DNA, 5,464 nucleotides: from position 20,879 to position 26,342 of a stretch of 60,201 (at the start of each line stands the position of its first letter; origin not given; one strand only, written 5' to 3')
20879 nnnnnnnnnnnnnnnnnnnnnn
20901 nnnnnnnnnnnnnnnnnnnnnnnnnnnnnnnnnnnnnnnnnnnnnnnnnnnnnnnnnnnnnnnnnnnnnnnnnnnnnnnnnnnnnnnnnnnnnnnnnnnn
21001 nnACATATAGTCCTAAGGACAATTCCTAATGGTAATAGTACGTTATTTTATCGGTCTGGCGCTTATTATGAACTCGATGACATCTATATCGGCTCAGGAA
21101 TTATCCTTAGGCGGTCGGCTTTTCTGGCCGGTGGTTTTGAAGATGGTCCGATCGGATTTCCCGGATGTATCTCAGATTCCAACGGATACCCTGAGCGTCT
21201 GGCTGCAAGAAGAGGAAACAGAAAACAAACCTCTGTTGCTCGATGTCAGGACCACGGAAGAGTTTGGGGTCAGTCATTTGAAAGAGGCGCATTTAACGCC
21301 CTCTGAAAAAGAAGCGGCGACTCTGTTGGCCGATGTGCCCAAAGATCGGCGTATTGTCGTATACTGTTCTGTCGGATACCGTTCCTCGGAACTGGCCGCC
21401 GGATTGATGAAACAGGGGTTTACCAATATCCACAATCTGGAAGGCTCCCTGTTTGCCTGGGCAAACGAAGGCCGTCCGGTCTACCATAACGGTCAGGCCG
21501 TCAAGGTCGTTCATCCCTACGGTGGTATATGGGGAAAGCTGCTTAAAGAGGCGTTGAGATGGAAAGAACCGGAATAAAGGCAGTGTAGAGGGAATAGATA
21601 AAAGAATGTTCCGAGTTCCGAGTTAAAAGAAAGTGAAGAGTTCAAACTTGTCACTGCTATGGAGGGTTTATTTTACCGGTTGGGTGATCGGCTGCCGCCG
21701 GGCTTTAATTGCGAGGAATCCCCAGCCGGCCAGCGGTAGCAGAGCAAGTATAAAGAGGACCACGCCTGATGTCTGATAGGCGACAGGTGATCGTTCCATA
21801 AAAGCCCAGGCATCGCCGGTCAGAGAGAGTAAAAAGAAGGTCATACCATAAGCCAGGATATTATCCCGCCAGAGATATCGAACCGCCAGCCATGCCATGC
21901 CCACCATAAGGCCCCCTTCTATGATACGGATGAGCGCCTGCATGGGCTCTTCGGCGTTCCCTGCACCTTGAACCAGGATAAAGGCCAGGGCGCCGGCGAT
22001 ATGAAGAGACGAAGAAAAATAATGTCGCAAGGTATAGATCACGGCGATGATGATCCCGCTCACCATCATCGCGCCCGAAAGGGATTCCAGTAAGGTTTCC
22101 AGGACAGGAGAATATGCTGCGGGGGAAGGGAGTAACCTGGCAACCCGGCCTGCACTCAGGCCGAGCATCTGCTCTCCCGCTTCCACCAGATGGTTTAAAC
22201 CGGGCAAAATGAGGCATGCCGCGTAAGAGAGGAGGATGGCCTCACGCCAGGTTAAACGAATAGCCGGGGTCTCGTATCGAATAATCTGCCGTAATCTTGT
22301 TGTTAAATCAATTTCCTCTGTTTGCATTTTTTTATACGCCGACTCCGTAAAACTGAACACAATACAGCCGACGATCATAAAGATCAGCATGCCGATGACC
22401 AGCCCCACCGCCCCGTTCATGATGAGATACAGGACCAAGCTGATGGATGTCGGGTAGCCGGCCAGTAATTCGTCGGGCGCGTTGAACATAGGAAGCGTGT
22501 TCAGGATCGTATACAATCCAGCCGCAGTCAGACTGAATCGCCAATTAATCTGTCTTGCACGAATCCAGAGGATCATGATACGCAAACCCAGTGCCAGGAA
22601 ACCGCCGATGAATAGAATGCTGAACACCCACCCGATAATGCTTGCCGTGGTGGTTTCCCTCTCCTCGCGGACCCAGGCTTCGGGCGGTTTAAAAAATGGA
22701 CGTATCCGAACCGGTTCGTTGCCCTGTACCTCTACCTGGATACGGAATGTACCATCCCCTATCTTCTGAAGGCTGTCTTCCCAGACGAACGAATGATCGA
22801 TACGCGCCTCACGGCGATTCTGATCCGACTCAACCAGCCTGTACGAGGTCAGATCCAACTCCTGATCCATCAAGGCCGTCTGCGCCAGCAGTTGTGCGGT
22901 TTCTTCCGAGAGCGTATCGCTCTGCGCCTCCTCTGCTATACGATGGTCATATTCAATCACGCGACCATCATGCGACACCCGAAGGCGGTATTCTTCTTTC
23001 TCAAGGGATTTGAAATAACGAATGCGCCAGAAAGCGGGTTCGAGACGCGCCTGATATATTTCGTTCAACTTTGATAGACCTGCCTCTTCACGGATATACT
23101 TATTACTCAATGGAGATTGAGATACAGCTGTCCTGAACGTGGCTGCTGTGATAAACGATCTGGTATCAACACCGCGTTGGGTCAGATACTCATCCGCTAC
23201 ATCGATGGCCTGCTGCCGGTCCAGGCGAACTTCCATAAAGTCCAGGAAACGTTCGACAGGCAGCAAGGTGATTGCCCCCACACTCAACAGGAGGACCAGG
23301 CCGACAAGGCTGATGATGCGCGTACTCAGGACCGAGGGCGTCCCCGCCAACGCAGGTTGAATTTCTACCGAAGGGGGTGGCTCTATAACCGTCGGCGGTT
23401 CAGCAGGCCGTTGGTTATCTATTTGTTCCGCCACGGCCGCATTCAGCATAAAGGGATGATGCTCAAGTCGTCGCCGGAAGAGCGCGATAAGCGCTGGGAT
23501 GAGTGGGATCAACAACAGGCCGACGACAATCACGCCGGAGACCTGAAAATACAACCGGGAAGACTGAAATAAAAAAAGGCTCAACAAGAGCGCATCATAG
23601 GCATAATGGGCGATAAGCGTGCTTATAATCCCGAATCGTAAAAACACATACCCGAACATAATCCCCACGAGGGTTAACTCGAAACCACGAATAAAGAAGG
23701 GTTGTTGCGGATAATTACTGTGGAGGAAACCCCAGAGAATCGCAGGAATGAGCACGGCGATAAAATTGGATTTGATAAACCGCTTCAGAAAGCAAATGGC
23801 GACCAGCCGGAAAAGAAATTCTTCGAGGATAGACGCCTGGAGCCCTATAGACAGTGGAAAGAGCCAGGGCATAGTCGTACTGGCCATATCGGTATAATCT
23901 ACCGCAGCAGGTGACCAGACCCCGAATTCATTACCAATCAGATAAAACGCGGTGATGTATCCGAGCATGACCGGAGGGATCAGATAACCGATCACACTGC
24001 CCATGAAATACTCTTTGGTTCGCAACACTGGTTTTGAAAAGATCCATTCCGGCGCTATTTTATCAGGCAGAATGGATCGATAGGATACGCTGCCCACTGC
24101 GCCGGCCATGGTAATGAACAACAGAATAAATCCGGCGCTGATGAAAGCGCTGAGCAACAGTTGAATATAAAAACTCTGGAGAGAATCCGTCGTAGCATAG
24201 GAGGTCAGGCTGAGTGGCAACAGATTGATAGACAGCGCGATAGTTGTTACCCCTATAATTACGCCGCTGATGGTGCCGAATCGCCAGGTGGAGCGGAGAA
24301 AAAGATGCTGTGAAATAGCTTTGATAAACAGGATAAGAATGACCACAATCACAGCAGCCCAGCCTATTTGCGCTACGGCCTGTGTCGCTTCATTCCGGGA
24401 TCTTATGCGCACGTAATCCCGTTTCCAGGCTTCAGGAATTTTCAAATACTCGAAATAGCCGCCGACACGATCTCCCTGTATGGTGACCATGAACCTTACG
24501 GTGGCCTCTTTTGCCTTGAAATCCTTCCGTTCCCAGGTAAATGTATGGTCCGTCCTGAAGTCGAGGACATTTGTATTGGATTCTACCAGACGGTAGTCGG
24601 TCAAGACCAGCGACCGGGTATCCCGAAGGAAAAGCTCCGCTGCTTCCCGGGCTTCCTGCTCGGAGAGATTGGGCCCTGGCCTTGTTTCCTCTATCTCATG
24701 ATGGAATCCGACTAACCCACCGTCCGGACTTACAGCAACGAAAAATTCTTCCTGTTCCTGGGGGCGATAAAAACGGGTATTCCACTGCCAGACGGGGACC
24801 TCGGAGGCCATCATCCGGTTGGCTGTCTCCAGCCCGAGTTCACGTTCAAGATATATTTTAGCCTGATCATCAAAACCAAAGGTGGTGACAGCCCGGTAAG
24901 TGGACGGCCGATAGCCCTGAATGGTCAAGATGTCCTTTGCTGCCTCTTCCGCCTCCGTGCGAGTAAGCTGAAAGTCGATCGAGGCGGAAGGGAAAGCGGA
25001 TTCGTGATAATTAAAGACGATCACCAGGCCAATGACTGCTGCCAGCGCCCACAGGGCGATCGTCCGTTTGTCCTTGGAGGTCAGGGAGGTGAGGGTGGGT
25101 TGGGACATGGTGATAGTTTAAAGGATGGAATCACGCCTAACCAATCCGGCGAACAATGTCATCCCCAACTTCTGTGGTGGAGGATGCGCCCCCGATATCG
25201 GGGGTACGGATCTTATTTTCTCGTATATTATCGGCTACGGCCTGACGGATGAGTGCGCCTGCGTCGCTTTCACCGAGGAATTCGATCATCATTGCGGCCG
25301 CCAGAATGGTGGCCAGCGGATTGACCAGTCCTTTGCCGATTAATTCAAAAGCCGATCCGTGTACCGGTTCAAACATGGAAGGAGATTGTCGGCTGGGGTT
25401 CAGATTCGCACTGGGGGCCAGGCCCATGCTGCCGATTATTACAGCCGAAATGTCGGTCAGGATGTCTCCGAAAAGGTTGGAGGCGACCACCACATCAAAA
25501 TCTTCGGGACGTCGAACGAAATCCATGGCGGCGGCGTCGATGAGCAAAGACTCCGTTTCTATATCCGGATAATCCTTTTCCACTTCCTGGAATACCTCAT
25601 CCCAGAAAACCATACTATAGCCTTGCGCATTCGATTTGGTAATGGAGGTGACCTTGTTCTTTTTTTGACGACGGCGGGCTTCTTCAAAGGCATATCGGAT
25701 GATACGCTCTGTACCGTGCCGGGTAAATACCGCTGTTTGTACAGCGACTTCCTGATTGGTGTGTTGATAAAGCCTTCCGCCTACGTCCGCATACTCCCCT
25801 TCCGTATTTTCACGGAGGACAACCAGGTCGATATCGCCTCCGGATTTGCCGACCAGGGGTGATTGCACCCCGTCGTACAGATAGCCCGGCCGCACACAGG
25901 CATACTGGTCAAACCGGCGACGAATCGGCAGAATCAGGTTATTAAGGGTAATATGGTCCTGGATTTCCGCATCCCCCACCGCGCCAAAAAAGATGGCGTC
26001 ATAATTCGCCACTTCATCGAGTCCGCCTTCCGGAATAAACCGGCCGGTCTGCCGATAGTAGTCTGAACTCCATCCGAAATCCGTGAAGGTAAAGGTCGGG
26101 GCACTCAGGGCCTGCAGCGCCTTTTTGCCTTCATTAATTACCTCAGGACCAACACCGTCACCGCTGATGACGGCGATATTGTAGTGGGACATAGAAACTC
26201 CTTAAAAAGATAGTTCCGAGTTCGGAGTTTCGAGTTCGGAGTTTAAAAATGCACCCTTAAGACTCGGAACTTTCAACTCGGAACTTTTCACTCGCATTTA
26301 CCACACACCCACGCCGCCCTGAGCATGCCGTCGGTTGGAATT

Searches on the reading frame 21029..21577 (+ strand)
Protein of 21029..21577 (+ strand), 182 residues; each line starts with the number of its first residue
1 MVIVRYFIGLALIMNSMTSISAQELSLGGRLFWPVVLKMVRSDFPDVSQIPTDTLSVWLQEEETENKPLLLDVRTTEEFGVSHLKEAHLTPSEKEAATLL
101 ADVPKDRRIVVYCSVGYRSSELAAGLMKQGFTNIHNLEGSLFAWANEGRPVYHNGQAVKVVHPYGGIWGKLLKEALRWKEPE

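Call 75: search_protein_families(library=pfam, proteins=[window:21029-21577:+], max_evalue=0.0001)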
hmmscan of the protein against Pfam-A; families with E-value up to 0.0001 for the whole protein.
window:21029-21577:+ (182 aa): 1 family
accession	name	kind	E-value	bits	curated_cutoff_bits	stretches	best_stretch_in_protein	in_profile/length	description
PF00581.25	Rhodanese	-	1.3e-15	58.1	22.2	1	58-146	4-101/102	Rhodanese-like domain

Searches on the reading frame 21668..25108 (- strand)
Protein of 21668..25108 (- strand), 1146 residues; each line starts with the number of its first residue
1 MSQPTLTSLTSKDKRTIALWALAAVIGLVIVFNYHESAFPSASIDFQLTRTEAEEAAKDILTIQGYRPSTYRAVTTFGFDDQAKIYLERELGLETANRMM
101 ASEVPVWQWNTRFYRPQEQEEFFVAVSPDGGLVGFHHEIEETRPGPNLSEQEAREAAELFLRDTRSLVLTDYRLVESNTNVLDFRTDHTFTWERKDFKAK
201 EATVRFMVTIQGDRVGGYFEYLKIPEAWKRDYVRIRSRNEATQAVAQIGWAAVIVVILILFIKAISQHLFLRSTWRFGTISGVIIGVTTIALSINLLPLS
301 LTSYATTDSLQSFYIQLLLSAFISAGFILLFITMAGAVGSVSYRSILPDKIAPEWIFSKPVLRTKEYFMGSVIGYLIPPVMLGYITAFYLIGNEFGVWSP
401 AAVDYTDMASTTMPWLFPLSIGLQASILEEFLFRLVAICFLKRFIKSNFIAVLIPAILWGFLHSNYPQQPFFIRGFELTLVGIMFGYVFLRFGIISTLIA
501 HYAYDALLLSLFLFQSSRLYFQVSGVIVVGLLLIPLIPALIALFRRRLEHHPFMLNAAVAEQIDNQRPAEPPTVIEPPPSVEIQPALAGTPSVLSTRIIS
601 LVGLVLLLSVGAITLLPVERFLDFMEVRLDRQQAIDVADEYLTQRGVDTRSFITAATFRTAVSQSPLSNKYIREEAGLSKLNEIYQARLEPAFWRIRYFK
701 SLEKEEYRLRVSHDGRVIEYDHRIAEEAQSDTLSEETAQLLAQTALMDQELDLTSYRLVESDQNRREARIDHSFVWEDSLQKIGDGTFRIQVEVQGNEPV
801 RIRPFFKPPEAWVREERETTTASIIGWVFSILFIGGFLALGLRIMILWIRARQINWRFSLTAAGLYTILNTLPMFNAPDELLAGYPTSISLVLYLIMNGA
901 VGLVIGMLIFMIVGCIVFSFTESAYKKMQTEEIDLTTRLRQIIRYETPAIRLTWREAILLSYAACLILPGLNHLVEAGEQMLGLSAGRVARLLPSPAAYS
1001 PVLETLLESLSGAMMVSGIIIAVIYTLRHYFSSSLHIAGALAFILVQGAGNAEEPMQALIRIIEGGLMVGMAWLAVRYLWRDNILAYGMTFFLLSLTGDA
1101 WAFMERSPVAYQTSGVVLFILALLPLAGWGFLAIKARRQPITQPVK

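Call 75: search_protein_families(library=pfam, proteins=[window:21668-25108:-], max_evalue=0.0001)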
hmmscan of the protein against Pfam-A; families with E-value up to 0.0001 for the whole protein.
window:21668-25108:- (1146 aa): 2 families
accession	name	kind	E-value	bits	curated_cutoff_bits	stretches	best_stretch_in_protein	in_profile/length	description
PF02517.21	Rce1-like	-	1.6e-11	44.8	22.4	1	413-506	3-92/93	Type II CAAX prenyl endopeptidase Rce1-like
PF16244.11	DUF4901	-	2.7e-05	24.7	27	0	111-195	36-120/148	YcdB, YcdC repeated domain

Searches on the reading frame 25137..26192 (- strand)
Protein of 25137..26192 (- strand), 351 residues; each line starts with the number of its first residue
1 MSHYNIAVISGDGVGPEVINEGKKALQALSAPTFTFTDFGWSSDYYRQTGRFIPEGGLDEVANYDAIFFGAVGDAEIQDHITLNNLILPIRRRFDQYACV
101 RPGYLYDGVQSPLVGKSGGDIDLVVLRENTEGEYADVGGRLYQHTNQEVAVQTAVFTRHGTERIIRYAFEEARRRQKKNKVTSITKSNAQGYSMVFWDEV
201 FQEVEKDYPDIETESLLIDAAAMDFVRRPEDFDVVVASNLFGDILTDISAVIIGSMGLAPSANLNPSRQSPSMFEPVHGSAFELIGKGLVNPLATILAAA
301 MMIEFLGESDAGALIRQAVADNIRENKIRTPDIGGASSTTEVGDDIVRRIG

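Call 75: search_protein_families(library=pfam, proteins=[window:25137-26192:-], max_evalue=0.0001)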
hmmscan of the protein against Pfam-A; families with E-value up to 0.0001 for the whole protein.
window:25137-26192:- (351 aa): 1 family
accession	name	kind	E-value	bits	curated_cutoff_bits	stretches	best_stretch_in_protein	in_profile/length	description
PF00180.25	Iso_dh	-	1e-93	314.8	27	1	5-346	1-348/348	Isocitrate/isopropylmalate dehydrogenase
